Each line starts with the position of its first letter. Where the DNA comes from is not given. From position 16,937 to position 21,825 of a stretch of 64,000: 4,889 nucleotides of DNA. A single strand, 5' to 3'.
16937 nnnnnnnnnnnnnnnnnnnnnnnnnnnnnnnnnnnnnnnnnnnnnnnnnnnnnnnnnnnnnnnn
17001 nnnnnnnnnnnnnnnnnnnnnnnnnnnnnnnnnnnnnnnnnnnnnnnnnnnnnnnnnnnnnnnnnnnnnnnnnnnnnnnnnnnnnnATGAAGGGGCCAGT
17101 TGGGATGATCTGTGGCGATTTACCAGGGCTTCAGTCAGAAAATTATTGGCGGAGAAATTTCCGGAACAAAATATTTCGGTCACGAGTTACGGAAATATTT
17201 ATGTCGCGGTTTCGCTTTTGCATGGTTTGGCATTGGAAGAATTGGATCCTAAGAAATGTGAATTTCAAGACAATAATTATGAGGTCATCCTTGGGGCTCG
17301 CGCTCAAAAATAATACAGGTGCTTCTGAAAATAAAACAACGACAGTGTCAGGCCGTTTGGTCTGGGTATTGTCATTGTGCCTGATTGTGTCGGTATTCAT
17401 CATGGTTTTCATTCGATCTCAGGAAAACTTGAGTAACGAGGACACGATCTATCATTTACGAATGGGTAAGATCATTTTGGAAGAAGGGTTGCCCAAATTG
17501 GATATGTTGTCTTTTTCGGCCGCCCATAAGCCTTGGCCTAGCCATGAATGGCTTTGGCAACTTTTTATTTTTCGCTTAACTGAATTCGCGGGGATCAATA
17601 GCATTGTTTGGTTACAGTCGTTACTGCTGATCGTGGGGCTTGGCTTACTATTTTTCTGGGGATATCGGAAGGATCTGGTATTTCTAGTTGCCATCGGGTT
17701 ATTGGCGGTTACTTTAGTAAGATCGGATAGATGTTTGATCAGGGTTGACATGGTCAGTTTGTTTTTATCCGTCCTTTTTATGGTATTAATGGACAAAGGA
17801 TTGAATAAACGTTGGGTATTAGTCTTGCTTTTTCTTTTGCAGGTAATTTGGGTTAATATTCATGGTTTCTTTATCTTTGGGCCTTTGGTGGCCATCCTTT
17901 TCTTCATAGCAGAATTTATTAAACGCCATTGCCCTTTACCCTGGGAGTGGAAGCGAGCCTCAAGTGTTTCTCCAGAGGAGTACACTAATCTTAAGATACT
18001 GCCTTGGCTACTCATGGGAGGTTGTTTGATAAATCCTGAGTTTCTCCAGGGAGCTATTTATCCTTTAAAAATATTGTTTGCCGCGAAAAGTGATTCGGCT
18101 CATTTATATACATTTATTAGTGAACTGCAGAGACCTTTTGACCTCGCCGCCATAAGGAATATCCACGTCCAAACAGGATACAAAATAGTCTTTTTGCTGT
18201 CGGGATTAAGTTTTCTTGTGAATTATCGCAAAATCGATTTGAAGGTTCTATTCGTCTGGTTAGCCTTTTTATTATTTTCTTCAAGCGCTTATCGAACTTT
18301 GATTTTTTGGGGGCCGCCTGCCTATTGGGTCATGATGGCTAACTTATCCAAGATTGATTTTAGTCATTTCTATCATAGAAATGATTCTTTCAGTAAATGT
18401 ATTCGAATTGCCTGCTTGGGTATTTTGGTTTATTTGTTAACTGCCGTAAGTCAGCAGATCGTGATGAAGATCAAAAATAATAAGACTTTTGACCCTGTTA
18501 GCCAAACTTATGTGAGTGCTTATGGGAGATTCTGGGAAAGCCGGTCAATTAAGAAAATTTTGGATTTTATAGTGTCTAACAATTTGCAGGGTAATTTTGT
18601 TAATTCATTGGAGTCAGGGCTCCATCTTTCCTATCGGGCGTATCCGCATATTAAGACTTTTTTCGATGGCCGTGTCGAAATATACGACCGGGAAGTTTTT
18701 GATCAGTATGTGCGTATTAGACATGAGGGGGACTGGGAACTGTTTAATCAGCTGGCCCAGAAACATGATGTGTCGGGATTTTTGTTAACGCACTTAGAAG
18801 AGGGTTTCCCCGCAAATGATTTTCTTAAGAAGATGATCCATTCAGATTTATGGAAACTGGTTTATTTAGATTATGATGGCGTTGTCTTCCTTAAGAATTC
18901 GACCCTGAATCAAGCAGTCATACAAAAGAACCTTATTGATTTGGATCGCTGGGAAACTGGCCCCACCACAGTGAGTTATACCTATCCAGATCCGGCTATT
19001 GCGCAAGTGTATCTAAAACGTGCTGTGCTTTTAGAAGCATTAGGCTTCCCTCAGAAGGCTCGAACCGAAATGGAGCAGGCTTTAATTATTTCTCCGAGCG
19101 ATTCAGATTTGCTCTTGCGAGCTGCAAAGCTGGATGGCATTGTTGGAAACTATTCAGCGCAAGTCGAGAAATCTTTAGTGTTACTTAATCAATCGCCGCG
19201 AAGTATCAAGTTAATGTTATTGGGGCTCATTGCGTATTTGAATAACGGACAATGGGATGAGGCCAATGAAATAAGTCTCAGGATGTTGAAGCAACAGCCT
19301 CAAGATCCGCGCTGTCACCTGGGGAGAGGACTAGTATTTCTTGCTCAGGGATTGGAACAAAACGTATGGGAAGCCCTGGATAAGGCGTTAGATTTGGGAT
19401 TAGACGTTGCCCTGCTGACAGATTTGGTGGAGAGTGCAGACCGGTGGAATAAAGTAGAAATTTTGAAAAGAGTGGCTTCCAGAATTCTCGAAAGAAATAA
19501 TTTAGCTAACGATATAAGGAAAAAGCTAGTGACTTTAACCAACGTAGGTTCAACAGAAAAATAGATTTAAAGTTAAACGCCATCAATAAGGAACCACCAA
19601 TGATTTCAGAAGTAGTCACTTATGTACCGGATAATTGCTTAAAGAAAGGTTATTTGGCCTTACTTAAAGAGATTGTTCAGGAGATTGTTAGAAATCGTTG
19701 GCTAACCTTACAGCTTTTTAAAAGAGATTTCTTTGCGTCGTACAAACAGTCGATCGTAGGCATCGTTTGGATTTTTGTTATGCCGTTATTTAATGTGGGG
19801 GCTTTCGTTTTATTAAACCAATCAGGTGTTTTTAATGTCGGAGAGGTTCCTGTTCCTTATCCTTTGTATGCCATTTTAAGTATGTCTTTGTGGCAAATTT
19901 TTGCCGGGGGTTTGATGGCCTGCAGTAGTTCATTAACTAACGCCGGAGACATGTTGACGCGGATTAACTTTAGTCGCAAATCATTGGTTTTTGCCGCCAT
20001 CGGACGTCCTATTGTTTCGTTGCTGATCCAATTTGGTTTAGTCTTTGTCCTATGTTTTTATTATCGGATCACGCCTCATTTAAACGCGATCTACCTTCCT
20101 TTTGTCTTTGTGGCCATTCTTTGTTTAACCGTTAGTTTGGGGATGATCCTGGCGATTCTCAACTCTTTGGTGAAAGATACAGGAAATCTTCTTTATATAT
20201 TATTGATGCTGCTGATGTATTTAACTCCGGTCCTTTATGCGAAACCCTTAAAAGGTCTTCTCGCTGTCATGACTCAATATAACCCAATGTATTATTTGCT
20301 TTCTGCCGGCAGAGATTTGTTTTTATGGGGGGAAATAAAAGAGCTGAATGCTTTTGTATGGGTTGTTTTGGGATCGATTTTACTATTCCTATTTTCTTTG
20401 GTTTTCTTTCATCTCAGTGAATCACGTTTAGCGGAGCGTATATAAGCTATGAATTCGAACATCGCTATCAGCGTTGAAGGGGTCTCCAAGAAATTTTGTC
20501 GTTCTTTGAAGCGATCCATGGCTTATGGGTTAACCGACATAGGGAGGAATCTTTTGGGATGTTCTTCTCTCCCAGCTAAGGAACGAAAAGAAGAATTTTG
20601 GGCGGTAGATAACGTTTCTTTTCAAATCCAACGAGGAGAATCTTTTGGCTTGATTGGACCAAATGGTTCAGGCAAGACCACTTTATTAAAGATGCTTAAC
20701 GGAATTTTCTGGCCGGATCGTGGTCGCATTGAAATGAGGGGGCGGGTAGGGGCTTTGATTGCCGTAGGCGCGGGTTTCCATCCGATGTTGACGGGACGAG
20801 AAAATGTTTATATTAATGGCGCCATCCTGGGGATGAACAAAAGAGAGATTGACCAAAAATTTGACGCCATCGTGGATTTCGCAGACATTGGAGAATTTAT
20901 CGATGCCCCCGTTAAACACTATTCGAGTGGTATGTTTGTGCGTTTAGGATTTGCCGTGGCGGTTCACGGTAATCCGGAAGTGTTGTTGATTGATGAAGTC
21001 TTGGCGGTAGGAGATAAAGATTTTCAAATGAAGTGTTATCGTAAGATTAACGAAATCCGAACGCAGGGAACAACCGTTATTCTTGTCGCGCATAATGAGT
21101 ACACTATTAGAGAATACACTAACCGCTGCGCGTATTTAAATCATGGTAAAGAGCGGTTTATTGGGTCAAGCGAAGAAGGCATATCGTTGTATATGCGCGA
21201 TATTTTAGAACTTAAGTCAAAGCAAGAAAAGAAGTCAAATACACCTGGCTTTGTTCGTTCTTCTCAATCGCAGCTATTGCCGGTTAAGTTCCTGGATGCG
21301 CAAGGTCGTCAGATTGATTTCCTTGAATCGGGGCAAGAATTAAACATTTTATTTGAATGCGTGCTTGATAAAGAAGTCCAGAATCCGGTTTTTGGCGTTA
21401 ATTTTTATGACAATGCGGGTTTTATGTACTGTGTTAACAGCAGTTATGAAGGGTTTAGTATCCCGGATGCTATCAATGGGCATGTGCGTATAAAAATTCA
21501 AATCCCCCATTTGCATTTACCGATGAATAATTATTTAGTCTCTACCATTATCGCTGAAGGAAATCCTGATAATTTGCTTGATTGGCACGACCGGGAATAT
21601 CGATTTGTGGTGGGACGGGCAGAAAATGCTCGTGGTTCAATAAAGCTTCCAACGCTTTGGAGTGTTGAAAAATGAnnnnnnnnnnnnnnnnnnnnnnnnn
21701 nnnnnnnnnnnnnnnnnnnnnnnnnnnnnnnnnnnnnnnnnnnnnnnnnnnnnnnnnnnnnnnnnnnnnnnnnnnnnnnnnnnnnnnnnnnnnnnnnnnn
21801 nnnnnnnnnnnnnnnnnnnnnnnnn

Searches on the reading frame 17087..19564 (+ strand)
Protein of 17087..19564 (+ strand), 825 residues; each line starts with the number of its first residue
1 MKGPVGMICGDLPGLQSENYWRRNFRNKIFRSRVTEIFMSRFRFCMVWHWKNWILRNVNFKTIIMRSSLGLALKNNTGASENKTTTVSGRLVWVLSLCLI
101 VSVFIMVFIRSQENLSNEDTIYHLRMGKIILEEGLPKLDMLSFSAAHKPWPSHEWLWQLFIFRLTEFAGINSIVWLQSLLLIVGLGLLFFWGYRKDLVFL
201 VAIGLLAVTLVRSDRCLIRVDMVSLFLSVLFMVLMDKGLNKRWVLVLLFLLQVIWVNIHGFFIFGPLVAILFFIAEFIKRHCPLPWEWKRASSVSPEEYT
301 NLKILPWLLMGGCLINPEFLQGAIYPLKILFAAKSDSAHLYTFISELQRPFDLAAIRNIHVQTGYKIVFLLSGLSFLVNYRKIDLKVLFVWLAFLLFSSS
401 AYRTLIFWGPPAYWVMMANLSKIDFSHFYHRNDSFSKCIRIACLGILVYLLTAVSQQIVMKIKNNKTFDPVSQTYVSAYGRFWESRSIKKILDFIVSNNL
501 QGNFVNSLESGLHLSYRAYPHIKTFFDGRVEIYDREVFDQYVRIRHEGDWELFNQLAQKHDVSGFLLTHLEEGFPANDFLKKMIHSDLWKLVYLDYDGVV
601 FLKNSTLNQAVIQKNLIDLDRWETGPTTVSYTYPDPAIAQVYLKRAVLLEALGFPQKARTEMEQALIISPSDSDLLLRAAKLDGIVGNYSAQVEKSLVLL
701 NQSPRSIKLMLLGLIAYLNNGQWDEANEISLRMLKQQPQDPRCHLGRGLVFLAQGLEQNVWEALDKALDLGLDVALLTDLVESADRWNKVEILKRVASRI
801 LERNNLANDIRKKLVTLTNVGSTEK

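Call 36: search_protein_families(library=pfam, proteins=[window:17087-19564:+], max_evalue=0.00001)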
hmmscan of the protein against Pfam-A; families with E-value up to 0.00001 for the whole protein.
window:17087-19564:+ (825 aa): 1 family
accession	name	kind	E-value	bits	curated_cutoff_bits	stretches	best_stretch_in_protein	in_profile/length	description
PF13428.12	TPR_14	-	4.2e-08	33.5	23.5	0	640-682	2-44/44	Tetratricopeptide repeat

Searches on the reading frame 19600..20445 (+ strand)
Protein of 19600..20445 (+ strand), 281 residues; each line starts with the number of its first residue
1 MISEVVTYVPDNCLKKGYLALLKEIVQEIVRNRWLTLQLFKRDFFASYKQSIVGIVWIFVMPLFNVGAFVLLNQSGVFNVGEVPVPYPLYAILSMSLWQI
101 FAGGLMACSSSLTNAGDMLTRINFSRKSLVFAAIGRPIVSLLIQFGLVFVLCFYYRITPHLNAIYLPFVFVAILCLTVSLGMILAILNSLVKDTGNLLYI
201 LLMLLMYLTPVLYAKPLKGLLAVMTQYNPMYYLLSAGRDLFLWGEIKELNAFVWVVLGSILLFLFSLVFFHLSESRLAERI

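Call 36: search_protein_families(library=pfam, proteins=[window:19600-20445:+], max_evalue=0.00001)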
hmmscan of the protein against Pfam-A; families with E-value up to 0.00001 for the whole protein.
window:19600-20445:+ (281 aa): 1 family
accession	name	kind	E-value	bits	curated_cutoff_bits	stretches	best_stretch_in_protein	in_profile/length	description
PF01061.29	ABC2_membrane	-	8.5e-10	38.9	26.9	1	37-241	4-210/211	ABC-2 type transporter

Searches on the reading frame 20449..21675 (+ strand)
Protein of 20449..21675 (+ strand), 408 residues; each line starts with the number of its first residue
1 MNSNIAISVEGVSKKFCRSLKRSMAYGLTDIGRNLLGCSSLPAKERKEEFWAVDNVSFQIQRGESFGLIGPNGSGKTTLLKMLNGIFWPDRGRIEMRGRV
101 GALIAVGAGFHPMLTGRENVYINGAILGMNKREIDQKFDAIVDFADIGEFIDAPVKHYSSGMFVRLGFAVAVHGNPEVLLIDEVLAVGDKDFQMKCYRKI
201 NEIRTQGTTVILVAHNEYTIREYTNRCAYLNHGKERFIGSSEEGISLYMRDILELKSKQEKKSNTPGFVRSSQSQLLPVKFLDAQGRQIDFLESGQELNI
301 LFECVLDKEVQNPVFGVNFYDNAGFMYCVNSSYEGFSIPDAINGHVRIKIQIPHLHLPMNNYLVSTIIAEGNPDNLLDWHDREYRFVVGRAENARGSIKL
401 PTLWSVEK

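Call 36: search_protein_families(library=pfam, proteins=[window:20449-21675:+], max_evalue=0.00001)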
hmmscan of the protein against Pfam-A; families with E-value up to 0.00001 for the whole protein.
window:20449-21675:+ (408 aa): 3 families
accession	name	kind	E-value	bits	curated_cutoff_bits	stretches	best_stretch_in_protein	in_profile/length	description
PF00005.33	ABC_tran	-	4.4e-22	79.6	25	1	54-184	2-135/137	ABC transporter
PF14524.12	Wzt_C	-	5.7e-15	56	30.4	1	277-395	13-138/143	Wzt C-terminal domain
PF13304.12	AAA_21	-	2.2e-06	28.4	27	0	67-89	3-25/304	AAA domain, putative AbiEii toxin, Type IV TA system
